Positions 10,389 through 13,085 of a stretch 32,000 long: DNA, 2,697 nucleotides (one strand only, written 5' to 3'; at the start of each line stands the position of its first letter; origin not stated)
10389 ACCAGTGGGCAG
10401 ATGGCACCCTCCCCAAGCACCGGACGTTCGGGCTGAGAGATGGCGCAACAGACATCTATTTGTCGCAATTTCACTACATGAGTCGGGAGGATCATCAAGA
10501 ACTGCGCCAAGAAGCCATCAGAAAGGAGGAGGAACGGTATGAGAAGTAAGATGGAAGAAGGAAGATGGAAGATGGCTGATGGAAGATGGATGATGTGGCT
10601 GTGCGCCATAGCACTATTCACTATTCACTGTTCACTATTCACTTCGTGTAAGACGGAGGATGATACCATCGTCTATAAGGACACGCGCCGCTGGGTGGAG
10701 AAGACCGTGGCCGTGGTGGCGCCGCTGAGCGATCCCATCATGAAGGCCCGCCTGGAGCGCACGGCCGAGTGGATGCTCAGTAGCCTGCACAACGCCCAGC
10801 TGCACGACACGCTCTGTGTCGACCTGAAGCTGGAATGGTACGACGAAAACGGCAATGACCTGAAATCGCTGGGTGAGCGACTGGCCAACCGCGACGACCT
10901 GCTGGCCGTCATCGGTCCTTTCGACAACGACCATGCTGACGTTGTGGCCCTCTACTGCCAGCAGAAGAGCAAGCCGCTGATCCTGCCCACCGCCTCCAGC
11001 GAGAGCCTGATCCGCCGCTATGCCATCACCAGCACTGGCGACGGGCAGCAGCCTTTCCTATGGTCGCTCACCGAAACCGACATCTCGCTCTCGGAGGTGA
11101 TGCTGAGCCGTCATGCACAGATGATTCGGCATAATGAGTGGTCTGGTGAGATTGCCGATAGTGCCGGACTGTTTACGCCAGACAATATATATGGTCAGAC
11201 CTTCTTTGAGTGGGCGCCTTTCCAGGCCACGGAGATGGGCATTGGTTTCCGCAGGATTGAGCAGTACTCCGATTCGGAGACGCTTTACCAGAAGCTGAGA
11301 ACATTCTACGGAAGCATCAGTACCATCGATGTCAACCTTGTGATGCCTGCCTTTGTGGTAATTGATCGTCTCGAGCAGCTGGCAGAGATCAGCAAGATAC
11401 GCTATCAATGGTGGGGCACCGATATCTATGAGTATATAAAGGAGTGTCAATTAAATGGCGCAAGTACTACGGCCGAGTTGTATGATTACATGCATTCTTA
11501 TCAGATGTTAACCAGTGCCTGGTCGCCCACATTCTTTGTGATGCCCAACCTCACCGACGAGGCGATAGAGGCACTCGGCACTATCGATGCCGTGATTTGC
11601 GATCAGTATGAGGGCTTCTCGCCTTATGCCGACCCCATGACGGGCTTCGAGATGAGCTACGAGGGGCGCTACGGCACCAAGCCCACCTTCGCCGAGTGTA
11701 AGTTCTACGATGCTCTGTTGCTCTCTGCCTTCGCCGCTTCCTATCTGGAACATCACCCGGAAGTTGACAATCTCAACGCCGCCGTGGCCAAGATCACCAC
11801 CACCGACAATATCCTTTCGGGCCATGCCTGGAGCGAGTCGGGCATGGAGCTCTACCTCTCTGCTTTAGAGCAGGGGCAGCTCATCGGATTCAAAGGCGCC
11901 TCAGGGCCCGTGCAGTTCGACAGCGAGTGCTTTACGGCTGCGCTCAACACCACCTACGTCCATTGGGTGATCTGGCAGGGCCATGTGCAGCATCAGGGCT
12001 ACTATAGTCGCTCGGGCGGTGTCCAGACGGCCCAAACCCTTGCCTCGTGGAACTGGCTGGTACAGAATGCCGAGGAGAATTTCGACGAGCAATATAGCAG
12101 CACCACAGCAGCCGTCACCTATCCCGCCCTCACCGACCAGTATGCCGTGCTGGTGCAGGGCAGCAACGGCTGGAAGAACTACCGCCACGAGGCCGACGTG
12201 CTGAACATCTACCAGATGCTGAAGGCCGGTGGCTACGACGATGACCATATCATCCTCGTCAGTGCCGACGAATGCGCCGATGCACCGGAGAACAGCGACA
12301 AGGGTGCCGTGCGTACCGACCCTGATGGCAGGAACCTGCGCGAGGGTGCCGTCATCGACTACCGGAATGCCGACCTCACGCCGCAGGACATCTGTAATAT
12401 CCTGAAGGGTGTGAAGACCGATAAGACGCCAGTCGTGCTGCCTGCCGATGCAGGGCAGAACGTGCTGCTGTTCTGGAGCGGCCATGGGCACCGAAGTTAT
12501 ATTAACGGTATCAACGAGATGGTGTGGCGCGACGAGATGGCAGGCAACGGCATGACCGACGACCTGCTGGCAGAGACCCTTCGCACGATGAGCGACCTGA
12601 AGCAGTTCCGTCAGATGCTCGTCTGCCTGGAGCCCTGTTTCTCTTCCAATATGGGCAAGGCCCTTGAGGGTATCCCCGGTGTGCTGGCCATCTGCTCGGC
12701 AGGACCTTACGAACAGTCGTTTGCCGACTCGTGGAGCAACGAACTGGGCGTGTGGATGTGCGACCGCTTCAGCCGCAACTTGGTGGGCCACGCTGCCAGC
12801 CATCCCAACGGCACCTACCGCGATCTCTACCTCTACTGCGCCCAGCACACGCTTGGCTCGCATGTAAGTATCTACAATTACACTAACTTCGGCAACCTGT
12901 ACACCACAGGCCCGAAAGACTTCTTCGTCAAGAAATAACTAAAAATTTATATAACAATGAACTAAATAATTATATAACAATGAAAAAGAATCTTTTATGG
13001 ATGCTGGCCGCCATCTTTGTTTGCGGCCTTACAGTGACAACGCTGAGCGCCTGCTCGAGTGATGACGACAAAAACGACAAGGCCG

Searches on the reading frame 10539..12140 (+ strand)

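Call 55: search_protein_families(library=pfam, proteins=[window:10539-12140:+], max_evalue=10)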
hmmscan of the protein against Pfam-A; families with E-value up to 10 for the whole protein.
window:10539-12140:+ (534 aa): 2 families
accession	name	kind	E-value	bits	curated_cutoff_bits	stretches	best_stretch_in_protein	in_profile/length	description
PF13458.12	Peripla_BP_6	-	0.00076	19.7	31.7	1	108-244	57-173/343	Periplasmic binding protein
PF01094.35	ANF_receptor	-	0.0028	17.2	25.4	1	121-157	51-87/353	Receptor family ligand binding region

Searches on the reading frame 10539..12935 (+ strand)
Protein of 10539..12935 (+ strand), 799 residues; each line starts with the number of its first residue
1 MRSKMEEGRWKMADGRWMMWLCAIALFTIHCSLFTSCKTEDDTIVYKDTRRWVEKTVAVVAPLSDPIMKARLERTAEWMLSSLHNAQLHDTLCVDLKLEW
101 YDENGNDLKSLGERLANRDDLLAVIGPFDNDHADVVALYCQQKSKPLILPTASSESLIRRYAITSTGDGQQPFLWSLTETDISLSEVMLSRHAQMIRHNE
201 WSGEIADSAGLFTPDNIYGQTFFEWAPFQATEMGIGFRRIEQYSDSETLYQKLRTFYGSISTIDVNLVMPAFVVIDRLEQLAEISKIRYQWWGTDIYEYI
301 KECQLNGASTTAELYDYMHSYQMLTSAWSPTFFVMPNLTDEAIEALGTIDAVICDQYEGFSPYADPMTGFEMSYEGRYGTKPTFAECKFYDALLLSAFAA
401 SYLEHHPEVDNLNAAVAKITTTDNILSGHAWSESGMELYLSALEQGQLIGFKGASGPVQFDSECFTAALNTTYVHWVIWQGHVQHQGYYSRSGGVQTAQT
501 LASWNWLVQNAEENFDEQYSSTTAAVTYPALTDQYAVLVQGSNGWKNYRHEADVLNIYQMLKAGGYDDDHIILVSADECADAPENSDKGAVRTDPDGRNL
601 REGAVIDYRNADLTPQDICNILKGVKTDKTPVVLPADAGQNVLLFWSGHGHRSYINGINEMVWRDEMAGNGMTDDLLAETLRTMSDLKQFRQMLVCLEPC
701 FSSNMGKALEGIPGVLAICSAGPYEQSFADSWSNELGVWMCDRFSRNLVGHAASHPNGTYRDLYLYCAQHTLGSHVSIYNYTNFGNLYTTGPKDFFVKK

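Call 5: search_protein_families(library=pfam, proteins=[window:10539-12935:+], max_evalue=0.01)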
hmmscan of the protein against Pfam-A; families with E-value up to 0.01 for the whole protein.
window:10539-12935:+ (799 aa): 3 families
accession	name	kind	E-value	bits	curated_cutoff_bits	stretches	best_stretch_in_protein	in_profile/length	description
PF01650.23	Peptidase_C13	-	8.2e-41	140.7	22.8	1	534-785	1-248/258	Peptidase C13 family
PF13458.12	Peripla_BP_6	-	0.002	18.3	31.7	0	108-244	57-173/343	Periplasmic binding protein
PF01094.35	ANF_receptor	-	0.0064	16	25.4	0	121-157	51-87/353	Receptor family ligand binding region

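Call 6: search_protein_families(library=ncbifam, proteins=[window:10539-12935:+], max_evalue=0.01)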
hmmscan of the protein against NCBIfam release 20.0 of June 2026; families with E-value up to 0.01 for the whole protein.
window:10539-12935:+ (799 aa): 0 families

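Call 17: search_solved_structures(query=window:10539-12935:+, max_evalue=0.01, show_alignments=2)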
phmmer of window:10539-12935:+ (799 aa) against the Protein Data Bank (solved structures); distinct sequences matched with E-value up to 0.01: 36.
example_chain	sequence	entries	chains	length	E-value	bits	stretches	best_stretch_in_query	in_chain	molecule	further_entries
4noj_A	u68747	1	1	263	2.7e-27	98.5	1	535-781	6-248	Legumain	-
4nok_A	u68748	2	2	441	1.3e-26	96.3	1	535-781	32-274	Legumain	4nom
4d3x_A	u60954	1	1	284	4.9e-26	94.3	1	535-781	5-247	LEGUMAIN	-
4nol_A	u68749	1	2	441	1.5e-25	92.7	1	535-781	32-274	Legumain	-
4d3y_A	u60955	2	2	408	1.5e-25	92.7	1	535-781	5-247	LEGUMAIN | PROLEGUMAIN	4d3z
5lua_A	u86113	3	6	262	5.5e-25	90.9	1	535-781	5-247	Legumain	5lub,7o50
5lu8_A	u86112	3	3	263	5.6e-25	90.8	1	535-781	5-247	Legumain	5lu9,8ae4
4n6n_A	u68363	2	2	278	6.8e-25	90.6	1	535-781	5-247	Legumain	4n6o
8ae5_A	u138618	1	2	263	7.1e-25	90.5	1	535-781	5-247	Legumain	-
4aw9_A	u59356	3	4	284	1e-24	90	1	535-781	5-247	LEGUMAIN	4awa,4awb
7fqh_A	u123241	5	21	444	3.4e-24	88.2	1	535-782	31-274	Legumain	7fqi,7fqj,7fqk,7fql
4fgu_A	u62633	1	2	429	4.3e-24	87.9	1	535-782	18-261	Legumain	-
7w72_K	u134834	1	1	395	2.8e-18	68.7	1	532-749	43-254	GPI-anchor transamidase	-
9ub7_C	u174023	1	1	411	4.2e-18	68.1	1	529-778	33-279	GPI-anchor transamidase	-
7wld_K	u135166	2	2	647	8.9e-18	67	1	532-748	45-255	GPI-anchor transamidase | GPI-anchor transamidase,GFP-like fluorescent chromoprotein cFP484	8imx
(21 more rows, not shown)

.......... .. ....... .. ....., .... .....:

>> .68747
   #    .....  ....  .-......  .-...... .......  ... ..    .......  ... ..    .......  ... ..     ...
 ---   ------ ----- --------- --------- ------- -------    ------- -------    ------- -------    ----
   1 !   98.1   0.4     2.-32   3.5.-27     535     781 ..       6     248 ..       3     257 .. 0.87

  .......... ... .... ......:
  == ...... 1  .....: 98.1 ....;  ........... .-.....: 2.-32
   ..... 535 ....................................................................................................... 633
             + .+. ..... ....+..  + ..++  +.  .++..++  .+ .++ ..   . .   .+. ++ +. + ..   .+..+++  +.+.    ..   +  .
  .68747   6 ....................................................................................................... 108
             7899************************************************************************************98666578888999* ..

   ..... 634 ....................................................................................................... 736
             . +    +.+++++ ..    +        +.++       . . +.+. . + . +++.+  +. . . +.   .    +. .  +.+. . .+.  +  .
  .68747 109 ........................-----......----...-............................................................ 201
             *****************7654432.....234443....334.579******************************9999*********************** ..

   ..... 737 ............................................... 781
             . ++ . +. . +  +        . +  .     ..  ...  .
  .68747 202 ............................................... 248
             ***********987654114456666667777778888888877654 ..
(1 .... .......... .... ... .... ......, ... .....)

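Call 45: find_homologous_proteins(query=window:10539-12935:+, max_evalue=0.00001)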
Query window:10539-12935:+ (799 aa): 804 proteins with E <= 0.00001 among 8000 candidates; the best 120 are listed.
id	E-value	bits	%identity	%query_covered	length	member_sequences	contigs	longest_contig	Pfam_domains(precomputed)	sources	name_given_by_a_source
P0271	0.0e+0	1862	99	100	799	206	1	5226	PF01650.24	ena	-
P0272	0.0e+0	1704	92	100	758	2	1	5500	PF01650.24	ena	-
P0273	0.0e+0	1649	89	99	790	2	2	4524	PF01650.24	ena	-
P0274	0.0e+0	1565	85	99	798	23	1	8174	PF01650.24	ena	-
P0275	0.0e+0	1448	77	100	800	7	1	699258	PF01650.24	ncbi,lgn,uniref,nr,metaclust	ncbi:Peptidase C13 family protein [Xylanibacter ruminicola]|uniref:Peptidase C13 family protein n=1 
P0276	0.0e+0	1439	77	100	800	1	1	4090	PF01094.35,PF01650.24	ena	-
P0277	0.0e+0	1431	76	100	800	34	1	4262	PF01650.24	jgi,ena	-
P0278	0.0e+0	1431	77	99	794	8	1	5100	PF01650.24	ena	-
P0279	0.0e+0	1420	76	100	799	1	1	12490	PF01094.35,PF01650.24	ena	-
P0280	0.0e+0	1419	75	100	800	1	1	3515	PF01094.35,PF01650.24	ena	-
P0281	0.0e+0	1414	75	100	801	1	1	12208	PF01650.24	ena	-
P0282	0.0e+0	1413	75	100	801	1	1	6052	PF01094.35,PF01650.24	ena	-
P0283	0.0e+0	1412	75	100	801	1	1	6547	PF01094.35,PF01650.24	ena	-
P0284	0.0e+0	1410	75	100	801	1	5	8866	PF01094.35,PF01650.24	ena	-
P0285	0.0e+0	1402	75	99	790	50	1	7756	PF01650.24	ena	-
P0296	0.0e+0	1323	73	96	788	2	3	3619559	PF01650.24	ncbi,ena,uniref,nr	ncbi:hypothetical protein PRMUPPPA20_20180 [Xylanibacter ruminicola]|uniref:Peptidase, C13 (Legumain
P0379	0.0e+0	1156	64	96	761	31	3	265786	PF01650.24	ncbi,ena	-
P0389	1.7e-283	961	54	99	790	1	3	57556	PF01650.24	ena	-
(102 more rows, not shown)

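Call 46: find_encoding_contigs(protein=P0389, flank=10000, max_places=2)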
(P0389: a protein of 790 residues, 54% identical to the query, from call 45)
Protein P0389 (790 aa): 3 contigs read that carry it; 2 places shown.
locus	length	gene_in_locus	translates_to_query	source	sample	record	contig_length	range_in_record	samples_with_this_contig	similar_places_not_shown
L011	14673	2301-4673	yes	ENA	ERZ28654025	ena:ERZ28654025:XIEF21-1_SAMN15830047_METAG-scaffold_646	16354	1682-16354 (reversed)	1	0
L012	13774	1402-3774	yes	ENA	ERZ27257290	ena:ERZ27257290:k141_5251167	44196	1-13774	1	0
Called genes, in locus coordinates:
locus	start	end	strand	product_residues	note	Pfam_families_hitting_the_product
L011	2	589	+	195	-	?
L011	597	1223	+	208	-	-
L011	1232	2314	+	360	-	-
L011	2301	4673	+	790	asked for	PF01650:Peptidase_C13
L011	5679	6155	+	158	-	-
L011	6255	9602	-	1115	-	-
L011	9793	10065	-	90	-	PF00216:Bac_DNA_binding, PF18291:HU-HIG (weak), PF18175:HU-CCDC81_bac_2 (faint)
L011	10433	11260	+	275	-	PF01694:Rhomboid, PF08551:DUF1751, PF20216:DUF6576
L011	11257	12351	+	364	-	PF28535:DUF8431, PF03372:Exo_endo_phos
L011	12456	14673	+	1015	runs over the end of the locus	PF21760:SecD_1st, PF22599:SecDF_P1_head, PF02355:SecD_SecF_C, PF03176:MMPL, PF07549:Sec_GG (weak), PF02355:SecD_SecF_C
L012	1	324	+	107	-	?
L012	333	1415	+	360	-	-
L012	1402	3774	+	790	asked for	PF01650:Peptidase_C13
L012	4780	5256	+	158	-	-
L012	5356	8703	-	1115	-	-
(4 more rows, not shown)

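Call 47: find_encoding_contigs(protein=P0379, flank=10000, max_places=2)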
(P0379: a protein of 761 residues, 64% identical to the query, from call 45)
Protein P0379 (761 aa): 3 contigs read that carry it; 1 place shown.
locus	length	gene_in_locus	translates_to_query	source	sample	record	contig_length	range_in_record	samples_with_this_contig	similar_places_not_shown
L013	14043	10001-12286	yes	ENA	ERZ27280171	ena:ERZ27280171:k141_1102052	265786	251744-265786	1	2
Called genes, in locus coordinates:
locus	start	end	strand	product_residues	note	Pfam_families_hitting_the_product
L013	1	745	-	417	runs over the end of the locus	PF00328:His_Phos_2 (weak)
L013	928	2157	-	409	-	PF19529:DUF6057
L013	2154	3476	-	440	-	PF26549:Tricorn_N (faint), PF07676:PD40 (faint), PF26550:Tricorn_2nd (faint)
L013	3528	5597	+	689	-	PF02837:Glyco_hydro_2_N (weak), PF22666:Glyco_hydro_2_N2 (faint), PF00703:Glyco_hydro_2, PF02836:Glyco_hydro_2_C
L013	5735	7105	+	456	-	PF00326:Peptidase_S9 (weak)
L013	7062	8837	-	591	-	PF01554:MatE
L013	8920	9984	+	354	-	-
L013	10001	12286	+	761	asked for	PF01650:Peptidase_C13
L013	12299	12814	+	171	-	PF00578:AhpC-TSA (weak)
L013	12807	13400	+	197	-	-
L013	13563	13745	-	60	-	-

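Call 48: find_encoding_contigs(protein=P0296, flank=10000, max_places=2)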
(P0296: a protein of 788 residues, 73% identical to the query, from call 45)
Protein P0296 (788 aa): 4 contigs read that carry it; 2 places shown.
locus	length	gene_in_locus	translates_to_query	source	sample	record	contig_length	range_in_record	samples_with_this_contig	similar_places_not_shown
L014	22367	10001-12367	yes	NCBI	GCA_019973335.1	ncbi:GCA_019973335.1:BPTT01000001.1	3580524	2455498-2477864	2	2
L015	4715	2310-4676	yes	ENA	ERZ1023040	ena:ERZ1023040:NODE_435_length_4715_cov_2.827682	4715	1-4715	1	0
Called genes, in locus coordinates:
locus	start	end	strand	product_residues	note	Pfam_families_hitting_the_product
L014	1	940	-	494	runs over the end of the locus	PF00370:FGGY_N, PF02782:FGGY_C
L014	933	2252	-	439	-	PF12708:Pect-lyase_RHGA_epim (weak), PF00295:Glyco_hydro_28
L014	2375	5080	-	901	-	PF02837:Glyco_hydro_2_N, PF22666:Glyco_hydro_2_N2 (weak)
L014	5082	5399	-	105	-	PF05336:rhaM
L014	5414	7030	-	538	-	PF00657:Lipase_GDSL, PF13472:Lipase_GDSL_2, PF04311:DUF459 (faint), PF00657:Lipase_GDSL (weak), PF13472:Lipase_GDSL_2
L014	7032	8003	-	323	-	PF00248:Aldo_ket_red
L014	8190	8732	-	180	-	PF13505:OMP_b-brl, PF13568:OMP_b-brl_2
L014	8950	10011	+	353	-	-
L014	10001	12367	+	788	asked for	PF01650:Peptidase_C13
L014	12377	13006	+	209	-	-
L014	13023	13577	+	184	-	PF00578:AhpC-TSA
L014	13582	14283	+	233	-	-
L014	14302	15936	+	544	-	-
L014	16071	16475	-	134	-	PF01850:PIN (weak), PF13470:PIN_3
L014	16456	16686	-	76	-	-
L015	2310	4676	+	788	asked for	PF01650:Peptidase_C13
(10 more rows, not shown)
